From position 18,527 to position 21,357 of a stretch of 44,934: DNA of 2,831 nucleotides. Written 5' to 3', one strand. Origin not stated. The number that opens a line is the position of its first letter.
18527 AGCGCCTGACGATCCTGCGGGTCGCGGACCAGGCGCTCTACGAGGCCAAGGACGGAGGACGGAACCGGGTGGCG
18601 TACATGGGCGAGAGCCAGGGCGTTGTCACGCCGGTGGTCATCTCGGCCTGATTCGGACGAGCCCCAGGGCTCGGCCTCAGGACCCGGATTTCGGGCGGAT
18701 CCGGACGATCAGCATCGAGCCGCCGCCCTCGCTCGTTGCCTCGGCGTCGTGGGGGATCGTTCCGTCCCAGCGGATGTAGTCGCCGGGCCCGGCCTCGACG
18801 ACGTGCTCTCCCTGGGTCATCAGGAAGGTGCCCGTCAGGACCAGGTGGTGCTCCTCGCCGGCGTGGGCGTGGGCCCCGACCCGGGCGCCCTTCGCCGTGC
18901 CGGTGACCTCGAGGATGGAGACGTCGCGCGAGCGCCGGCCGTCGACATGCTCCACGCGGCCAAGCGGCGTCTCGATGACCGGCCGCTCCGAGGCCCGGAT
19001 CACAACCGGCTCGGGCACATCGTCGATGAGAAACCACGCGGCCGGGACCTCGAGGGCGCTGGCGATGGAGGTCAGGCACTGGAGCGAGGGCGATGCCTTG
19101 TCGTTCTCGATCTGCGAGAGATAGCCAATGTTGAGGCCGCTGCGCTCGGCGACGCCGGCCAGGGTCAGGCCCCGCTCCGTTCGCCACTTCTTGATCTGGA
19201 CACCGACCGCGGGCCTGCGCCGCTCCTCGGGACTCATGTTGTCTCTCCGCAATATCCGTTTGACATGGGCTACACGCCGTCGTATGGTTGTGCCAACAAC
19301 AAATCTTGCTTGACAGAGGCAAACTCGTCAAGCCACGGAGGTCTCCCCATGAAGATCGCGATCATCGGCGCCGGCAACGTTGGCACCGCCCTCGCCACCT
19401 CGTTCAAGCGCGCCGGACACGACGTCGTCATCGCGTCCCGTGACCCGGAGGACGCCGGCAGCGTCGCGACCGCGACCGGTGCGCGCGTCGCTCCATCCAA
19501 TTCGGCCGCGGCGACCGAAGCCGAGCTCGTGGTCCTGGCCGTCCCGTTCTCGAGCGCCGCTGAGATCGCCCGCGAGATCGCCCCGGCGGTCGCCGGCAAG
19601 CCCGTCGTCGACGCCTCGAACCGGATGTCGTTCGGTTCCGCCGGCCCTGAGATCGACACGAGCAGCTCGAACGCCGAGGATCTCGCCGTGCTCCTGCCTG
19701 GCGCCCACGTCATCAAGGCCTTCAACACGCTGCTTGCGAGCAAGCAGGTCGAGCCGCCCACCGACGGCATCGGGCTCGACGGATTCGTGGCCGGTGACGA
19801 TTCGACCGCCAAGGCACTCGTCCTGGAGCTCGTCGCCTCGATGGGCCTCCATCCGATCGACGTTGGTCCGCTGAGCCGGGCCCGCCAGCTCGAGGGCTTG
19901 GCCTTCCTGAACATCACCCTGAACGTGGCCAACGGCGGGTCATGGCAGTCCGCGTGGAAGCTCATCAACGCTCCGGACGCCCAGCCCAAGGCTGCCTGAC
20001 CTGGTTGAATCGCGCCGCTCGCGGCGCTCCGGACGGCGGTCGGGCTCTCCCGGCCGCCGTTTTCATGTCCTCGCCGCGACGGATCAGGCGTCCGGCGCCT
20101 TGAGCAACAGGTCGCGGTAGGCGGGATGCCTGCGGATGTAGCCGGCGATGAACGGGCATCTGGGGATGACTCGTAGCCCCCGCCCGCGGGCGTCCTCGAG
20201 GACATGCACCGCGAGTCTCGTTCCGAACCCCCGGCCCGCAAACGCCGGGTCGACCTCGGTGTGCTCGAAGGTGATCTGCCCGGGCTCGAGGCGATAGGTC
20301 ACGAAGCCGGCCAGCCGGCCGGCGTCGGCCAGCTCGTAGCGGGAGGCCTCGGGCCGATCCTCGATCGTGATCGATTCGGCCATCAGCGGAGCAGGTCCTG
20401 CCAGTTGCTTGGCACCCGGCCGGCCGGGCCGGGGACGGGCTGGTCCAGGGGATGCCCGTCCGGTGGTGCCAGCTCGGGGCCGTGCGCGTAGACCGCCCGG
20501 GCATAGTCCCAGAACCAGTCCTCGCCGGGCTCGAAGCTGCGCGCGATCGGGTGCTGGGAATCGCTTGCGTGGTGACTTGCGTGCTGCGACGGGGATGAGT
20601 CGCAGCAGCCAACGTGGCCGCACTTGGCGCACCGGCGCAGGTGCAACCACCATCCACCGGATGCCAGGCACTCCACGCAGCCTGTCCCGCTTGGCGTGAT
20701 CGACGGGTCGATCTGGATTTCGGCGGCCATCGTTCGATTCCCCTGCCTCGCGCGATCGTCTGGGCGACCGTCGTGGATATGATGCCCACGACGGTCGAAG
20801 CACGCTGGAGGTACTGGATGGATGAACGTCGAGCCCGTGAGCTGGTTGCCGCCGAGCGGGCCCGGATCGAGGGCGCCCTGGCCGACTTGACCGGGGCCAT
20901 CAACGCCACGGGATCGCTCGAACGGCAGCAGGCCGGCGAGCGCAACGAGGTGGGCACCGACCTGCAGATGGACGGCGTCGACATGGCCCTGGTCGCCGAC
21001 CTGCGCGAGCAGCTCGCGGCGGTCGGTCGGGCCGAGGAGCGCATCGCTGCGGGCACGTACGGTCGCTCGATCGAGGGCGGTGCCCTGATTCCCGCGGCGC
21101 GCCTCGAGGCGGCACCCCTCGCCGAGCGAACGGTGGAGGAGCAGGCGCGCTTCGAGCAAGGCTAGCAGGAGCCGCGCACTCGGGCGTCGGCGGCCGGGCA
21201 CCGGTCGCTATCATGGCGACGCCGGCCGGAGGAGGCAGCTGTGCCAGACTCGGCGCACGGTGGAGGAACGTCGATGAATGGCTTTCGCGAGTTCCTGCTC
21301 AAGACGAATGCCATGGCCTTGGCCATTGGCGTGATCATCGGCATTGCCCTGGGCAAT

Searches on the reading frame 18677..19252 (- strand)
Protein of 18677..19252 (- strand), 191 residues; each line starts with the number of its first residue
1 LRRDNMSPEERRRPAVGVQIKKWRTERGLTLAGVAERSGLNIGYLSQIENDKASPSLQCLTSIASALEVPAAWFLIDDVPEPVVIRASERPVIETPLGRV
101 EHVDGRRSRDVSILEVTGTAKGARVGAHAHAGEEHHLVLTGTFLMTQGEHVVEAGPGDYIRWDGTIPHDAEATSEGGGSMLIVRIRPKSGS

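Call 45: search_protein_families(library=pfam, proteins=[window:18677-19252:-], max_evalue=0.01)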
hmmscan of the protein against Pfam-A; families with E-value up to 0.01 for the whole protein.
window:18677-19252:- (191 aa): 6 families
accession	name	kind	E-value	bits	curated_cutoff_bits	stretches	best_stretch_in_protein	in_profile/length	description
PF01381.28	HTH_3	-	9.6e-12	45.2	23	1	20-74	1-55/55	Helix-turn-helix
PF07883.17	Cupin_2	-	1.5e-09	37.9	27.2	1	120-183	6-69/70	Cupin domain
PF13560.12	HTH_31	-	4.9e-09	36.8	27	1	16-71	2-58/64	Helix-turn-helix domain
PF12844.13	HTH_19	-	6.2e-07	29.7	30.2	1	20-75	4-59/64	Helix-turn-helix domain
PF12973.13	Cupin_7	-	3e-06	27.4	27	1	119-177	40-94/105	ChrR Cupin-like domain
PF13413.12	HTH_25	-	0.00049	20.3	24.6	1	21-52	3-34/62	Helix-turn-helix domain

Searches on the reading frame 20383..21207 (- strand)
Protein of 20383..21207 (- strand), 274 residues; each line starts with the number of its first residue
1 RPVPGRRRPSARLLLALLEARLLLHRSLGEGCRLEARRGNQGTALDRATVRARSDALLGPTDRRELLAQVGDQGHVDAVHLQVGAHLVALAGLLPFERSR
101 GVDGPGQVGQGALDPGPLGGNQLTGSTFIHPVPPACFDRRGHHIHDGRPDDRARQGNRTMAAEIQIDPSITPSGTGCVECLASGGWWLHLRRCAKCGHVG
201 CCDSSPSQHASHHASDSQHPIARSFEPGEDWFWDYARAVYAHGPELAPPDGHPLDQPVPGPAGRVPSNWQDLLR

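Call 45: search_protein_families(library=pfam, proteins=[window:20383-21207:-], max_evalue=0.01)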
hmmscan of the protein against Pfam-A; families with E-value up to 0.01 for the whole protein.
window:20383-21207:- (274 aa): 1 family
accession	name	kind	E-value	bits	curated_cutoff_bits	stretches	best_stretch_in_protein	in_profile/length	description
PF02148.25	zf-UBP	-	1.9e-12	47.6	22.7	1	177-245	1-62/63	Zn-finger in ubiquitin-hydrolases and other protein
